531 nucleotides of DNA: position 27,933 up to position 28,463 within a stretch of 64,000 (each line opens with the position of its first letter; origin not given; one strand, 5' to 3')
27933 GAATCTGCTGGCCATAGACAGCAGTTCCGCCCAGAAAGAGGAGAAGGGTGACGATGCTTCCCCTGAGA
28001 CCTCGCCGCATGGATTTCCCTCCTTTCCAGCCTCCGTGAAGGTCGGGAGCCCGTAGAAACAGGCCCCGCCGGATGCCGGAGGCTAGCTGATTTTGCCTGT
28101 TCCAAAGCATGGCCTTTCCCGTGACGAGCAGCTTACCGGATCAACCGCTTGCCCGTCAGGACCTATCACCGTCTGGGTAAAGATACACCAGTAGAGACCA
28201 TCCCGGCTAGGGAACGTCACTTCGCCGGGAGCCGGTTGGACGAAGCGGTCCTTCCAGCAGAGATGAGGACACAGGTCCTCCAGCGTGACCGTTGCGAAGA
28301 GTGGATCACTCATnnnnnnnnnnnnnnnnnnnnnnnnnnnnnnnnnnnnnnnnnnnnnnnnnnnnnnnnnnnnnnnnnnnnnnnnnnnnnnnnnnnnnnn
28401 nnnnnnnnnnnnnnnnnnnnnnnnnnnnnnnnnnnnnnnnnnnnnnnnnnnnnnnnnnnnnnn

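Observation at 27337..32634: Tat-exported molybdenum hydroxylase operon with atypical gene order and three uncharacterised accessory ORFs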

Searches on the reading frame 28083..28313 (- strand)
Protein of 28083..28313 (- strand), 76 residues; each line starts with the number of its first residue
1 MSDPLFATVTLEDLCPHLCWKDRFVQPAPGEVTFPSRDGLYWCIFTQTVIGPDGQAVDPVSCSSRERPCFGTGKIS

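Call 3: search_protein_families(library=pfam, proteins=[window:28083-28313:-], max_evalue=0.01)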
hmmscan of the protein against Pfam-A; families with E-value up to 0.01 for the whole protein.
window:28083-28313:- (76 aa): 0 families

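Call 4: search_protein_families(library=ncbifam, proteins=[window:28083-28313:-], max_evalue=0.01)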
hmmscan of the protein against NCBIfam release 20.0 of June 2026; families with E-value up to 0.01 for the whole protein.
window:28083-28313:- (76 aa): 0 families

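Call 8: find_related_loci(query=window:28083-28313:-, collection=genome_contigs, flank=10000)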
Query window:28083-28313:- (76 aa) in genome_contigs; peptide patterns used: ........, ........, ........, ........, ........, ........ (x = any residue, [..] = any of these).
600 stretches matched a pattern (row limit reached: there are more); 6 encode a relative of the query (tblastn E <= 1e-3); 6 distinct loci.
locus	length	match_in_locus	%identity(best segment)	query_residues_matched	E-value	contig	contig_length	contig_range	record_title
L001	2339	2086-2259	39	12-70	5e-10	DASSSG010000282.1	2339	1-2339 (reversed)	MAG TPA_asm: Bryobacteraceae bacterium isolate SMAG_U509 k141_877657, whole genome shotgun sequence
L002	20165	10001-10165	41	15-70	2e-7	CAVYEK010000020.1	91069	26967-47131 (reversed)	MAG: Terriglobia bacterium isolate MFD04492.bin.1.15 genome assembly, contig: contig_44714, whole genome shotgun sequenc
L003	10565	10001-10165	41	15-70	6e-7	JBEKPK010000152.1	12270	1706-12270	MAG: Bryobacteraceae bacterium isolate SPRUCE 462 SPRUCE_462_152, whole genome shotgun sequence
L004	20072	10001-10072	63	39-62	4e-6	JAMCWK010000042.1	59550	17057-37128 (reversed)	MAG: Acidobacteriota bacterium isolate FK_Sedi_B_Bin.59 NODE_1218_length_59550_cov_3.54799, whole genome shotgun sequenc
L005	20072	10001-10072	63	39-62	9e-6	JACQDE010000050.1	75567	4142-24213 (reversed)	MAG: Acidobacteria bacterium isolate NC_groundwater_986_Pr1_S-0.65um_62_29 Montesol18_Sp65_coassembly_scaffold_666509, w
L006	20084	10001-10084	56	27-60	1e-5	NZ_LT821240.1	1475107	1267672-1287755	Corynebacterium pacaense strain Marseille-P2417, whole genome shotgun sequence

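Call 16: find_homologous_proteins(query=window:28083-28313:-, max_evalue=0.001)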
Query window:28083-28313:- (76 aa): 1 proteins with E <= 0.001 among 1 candidates.
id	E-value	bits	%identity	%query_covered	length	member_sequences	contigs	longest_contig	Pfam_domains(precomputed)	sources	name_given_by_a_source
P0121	1.3e-39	152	86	97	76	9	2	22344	-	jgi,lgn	jgi:hypothetical protein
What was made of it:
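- Tried and rejected: Single-sequence word search with s76 (call 16).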

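Call 18: find_homologous_proteins(query=A1, max_evalue=0.001)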
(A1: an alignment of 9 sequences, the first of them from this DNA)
Query A1 (9 sequences) (76 aa, profile of the alignment): 1600 proteins with E <= 0.001 among 2465 candidates; the best 120 are listed.
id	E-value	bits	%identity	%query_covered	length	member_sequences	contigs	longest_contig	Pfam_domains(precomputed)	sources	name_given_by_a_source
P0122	5.5e-32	127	44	89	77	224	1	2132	-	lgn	-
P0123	7.2e-32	127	45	99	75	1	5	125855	-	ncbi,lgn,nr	ncbi:MAG TPA: hypothetical protein VNN73_10755 [Blastocatellia bacterium]|nr:hypothetical protein [B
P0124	6.1e-31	124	46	83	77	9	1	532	-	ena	-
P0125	9.0e-31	124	49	83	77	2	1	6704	-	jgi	jgi:hypothetical protein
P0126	9.8e-31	123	51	83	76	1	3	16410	-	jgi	jgi:hypothetical protein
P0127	1.1e-30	123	46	83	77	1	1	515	-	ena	-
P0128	1.7e-30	123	41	89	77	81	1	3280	-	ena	-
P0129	2.0e-30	122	46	100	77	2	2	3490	-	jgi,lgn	jgi:hypothetical protein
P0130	2.2e-30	122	48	88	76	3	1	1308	-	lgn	-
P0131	2.6e-30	122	52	82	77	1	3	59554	-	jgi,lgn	jgi:hypothetical protein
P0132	3.5e-30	122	50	84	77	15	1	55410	-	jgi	jgi:hypothetical protein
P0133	4.1e-30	121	47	89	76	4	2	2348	-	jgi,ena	jgi:hypothetical protein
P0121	5.8e-30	121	86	97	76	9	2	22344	-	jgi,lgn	jgi:hypothetical protein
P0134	7.0e-30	121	49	83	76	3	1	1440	-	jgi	jgi:hypothetical protein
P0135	7.1e-30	121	41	89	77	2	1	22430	-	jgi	jgi:hypothetical protein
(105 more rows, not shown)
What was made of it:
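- Tried and rejected: Repeating it with an alignment worked (call 18).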

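Call 19: find_related_loci(query=A1, collection=metagenome_contigs, flank=8000)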
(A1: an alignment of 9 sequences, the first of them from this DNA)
Query A1 (76 aa) in metagenome_contigs; peptide patterns used: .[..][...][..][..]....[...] (x = any residue, [..] = any of these).
600 stretches matched a pattern (row limit reached: there are more); 524 encode a relative of the query (tblastn E <= 1e-3); the best 80 are kept; 80 distinct loci.
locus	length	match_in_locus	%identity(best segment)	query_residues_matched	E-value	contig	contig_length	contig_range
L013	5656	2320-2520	52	8-74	1e-20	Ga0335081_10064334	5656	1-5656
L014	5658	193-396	50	9-76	2e-19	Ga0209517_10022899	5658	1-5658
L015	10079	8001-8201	49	8-74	3e-19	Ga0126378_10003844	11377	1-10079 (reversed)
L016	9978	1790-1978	56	12-74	2e-19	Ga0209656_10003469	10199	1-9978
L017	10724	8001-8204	50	9-76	2e-19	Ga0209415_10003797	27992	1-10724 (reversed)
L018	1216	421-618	55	9-74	2e-19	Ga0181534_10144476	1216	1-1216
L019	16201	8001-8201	49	8-74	3e-19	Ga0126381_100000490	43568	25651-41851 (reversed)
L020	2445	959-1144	55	13-74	3e-19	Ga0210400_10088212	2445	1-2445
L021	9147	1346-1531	52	14-75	4e-19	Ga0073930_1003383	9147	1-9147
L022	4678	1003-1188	55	13-74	4e-19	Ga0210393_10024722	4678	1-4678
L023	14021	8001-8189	52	13-75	6e-19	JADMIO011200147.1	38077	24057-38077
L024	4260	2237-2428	55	13-76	6e-19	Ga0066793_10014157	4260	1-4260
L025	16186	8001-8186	55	13-74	5e-19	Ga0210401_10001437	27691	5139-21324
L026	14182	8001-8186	53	13-74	9e-19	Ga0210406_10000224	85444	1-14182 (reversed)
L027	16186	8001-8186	53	13-74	9e-19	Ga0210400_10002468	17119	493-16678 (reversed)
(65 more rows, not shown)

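Call 27: predict_structure(alignment_id=A2)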
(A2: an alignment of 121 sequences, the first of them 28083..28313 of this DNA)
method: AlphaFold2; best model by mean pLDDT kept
length: 76 residues; sequences in the alignment: 121
mean_pLDDT: 55.2   pTM: 0.32
mean pLDDT of the five models: 55.2, 52.4, 46.1, 41.8, 41.5
residues with pLDDT >= 90: 0; 70-90: 0; 50-70: 56; < 50: 20
segments of 3 or more residues with pLDDT < 50: 1-9, 33-36, 60-64
pLDDT, mean of each block of 10 residues (from residue 1): 43 58 54 53 65 62 51 56
secondary structure, 60 per line:
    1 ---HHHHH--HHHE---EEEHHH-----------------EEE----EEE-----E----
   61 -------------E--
elements in order: H4-8 E18-20 E41-43 E48-50
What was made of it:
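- Tried and rejected: First AF2 run of s76 with a shallow, similar MSA (call 27).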

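Call 47: search_solved_structures(query=A2, max_evalue=10, show_alignments=2)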
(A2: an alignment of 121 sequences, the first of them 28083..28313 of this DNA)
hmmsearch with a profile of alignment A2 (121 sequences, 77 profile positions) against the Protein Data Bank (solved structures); distinct sequences matched with E-value up to 10: 3.
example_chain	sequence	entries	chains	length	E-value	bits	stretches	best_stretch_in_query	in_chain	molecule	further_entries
4bh5_A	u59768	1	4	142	0.84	12.9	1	13-40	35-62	MUREIN HYDROLASE ACTIVATOR ENVC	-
8c0j_B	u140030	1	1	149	0.88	12.9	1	13-40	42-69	Murein hydrolase activator EnvC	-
6l7z_A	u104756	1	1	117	1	12.6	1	33-46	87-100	Butyrophilin-like protein 2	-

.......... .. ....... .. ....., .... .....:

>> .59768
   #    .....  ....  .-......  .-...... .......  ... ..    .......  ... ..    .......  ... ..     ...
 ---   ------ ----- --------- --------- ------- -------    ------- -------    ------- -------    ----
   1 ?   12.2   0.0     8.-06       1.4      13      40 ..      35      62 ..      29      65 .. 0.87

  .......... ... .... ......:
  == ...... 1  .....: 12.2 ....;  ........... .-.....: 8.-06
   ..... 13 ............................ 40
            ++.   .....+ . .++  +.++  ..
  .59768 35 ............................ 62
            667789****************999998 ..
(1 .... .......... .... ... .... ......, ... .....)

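Call 49: search_protein_representatives(alignment_id=A2)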
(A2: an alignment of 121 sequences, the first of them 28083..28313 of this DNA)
Query: 121 sequences, 77 profile positions. Proteins with E-value up to 0.001 (for the whole library): 559; up to 1e-10: 88; up to 1e-30: 1. The best 150 are listed.
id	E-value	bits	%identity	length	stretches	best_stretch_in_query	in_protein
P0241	2.3e-31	123.7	-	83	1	10-76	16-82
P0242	4.2e-29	116.5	-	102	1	1-76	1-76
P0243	4.3e-29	116.5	-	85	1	12-69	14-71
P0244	4.2e-28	113.3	-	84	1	2-74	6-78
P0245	5.5e-27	109.7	-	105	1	2-62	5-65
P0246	8.7e-27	109.1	-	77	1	6-76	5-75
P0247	9.4e-27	108.9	-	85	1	3-72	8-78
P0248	1.1e-26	108.7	-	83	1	17-76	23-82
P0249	3.6e-26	107.1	-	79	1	1-59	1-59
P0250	5.6e-26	106.5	-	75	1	1-61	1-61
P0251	6.6e-26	106.2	-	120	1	18-73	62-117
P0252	8.6e-26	105.9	-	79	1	2-60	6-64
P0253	1.3e-25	105.3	-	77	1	7-72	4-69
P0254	1.4e-25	105.2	-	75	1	2-76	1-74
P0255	4.2e-25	103.7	-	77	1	2-73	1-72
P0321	5.3e-11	58.5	-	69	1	8-72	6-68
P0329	1.3e-10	57.3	-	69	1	7-72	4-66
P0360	8.0e-09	51.5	-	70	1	6-73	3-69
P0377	3.0e-08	49.7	-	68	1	14-72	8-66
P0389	6.5e-08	48.6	-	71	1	15-74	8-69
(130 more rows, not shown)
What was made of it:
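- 1600 relatives (call 18) and 559 clusters at 50% identity (call 49).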

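Call 51: find_encoding_contigs(protein=P0389, flank=6000, max_places=3)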
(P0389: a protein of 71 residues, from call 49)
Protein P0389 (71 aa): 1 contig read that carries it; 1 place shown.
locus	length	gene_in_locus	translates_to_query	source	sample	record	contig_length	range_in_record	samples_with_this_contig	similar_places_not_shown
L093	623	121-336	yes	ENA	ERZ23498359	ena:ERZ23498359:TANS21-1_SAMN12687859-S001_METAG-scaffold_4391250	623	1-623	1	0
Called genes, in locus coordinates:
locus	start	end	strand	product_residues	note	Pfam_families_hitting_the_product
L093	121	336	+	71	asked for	-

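Call 52: find_encoding_contigs(protein=P0377, flank=6000, max_places=3)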
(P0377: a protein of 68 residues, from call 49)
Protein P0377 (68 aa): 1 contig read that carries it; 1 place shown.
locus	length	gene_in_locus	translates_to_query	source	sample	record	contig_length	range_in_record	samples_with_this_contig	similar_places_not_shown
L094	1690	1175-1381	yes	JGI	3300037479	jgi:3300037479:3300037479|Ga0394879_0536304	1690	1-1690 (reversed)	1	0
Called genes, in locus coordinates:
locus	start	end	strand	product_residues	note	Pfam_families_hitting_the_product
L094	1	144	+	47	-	?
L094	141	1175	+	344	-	PF00941:FAD_binding_5, PF03450:CO_deh_flav_C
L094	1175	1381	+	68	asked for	-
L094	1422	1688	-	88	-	?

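Call 53: find_encoding_contigs(protein=P0321, flank=8000, max_places=2)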
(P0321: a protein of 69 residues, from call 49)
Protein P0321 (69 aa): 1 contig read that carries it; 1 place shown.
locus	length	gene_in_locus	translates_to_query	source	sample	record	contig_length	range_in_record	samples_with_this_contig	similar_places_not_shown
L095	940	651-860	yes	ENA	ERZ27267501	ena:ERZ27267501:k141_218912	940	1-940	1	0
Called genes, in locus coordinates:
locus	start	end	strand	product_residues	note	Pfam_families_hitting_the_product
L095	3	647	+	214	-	?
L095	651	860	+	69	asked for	-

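Call 54: find_encoding_contigs(protein=P0360, flank=8000, max_places=2)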
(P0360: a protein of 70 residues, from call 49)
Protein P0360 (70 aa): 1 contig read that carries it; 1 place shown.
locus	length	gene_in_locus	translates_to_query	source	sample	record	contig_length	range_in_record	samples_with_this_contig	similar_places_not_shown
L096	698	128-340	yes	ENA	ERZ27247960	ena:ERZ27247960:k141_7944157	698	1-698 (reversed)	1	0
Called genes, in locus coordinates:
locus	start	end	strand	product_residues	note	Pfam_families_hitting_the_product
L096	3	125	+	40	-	?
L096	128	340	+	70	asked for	-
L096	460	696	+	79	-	?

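Call 55: find_encoding_contigs(protein=P0329, flank=8000, max_places=2)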
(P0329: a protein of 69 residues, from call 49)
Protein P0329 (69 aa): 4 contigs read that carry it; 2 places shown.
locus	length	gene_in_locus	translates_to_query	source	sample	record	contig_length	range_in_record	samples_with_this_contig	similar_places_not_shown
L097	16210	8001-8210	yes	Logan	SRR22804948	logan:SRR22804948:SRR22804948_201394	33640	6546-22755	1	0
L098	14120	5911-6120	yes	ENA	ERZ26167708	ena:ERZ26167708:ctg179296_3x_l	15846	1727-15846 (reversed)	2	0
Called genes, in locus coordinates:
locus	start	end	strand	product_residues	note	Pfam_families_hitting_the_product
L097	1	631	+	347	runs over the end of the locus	PF01118:Semialdhyde_dh, PF22698:Semialdhyde_dhC_1, PF02774:Semialdhyde_dhC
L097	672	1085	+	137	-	-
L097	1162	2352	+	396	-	PF13620:CarboxypepD_reg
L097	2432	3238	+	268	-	PF00696:AA_kinase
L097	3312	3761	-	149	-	PF09424:YqeY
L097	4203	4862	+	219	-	PF00111:Fer2 (weak), PF13085:Fer2_3 (weak), PF01799:Fer2_2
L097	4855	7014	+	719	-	PF01315:Ald_Xan_dh_C, PF02738:MoCoBD_1, PF20256:MoCoBD_2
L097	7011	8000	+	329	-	PF00941:FAD_binding_5, PF03450:CO_deh_flav_C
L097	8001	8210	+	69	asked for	-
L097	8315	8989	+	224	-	PF07040:DUF1326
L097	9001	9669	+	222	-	-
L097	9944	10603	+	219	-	-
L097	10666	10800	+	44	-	-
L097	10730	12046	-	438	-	PF07994:NAD_binding_5, PF01658:Inos-1-P_synth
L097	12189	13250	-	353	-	PF03150:CCP_MauG, PF00034:Cytochrom_C (faint)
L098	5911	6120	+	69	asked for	-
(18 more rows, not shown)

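Call 77: search_protein_families(library=pfam, alignment_id=A2, max_evalue=1)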
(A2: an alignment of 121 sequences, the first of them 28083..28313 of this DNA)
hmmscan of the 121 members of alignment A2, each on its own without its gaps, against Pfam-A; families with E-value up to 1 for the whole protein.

A. member 1, window:28083-28313:- (76 aa): 1 family
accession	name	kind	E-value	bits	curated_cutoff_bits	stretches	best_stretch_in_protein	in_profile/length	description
PF23875.1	DUF7229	-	0.16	12.6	27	1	38-73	25-60/90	Domain of unknown function (DUF7229)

B. families by the number of members that match (of 121 scanned): 9 families
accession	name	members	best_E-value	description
PF09401.15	CoV_NSP10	4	0.023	Coronavirus RNA synthesis protein NSP10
PF09783.14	Vac_ImportDeg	4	0.13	Vacuolar import and degradation protein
PF01639.22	v110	2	0.06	Viral family 110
PF23875.1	DUF7229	2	0.14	Domain of unknown function (DUF7229)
PF19673.4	DUF6176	1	0.0029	Family of unknown function (DUF6176)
PF18526.6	DB_JBP1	1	0.044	Thymine dioxygenase JBP1 DNA-binding domain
PF16060.10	DUF4802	1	0.074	Domain of unknown function (DUF4802)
PF16447.10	DUF5044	1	0.13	Domain of unknown function (DUF5044)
PF10465.15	Inhibitor_I24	1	0.22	PinA peptidase inhibitor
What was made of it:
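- Tried and rejected: Only chance-level hits (calls 47, 77).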

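Call 84: predict_structure(alignment_id=A3)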
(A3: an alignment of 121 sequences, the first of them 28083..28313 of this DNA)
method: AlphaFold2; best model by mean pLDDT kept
length: 76 residues; sequences in the alignment: 121
mean_pLDDT: 85.5   pTM: 0.72
mean pLDDT of the five models: 85.5, 85.2, 85.0, 84.7, 84.4
residues with pLDDT >= 90: 42; 70-90: 21; 50-70: 12; < 50: 1
segments of 3 or more residues with pLDDT < 50: none
pLDDT, mean of each block of 10 residues (from residue 1): 65 91 82 72 96 95 94 91
secondary structure, 60 per line:
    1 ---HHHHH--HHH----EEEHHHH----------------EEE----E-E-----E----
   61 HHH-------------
elements in order: H4-8 E18-20 H21-24 E41-43
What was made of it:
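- It is confidently predicted to fold on its own (pLDDT 85.5, pTM 0.72, call 84).
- Tried and rejected: A more diverse MSA gave 85.5 (call 84).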

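Call 89: fold_search(model_id=the predicted structure, library=pdb)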
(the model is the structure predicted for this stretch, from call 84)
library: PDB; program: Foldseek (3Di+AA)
matches with E <= 10: 0; with E <= 0.001: 0
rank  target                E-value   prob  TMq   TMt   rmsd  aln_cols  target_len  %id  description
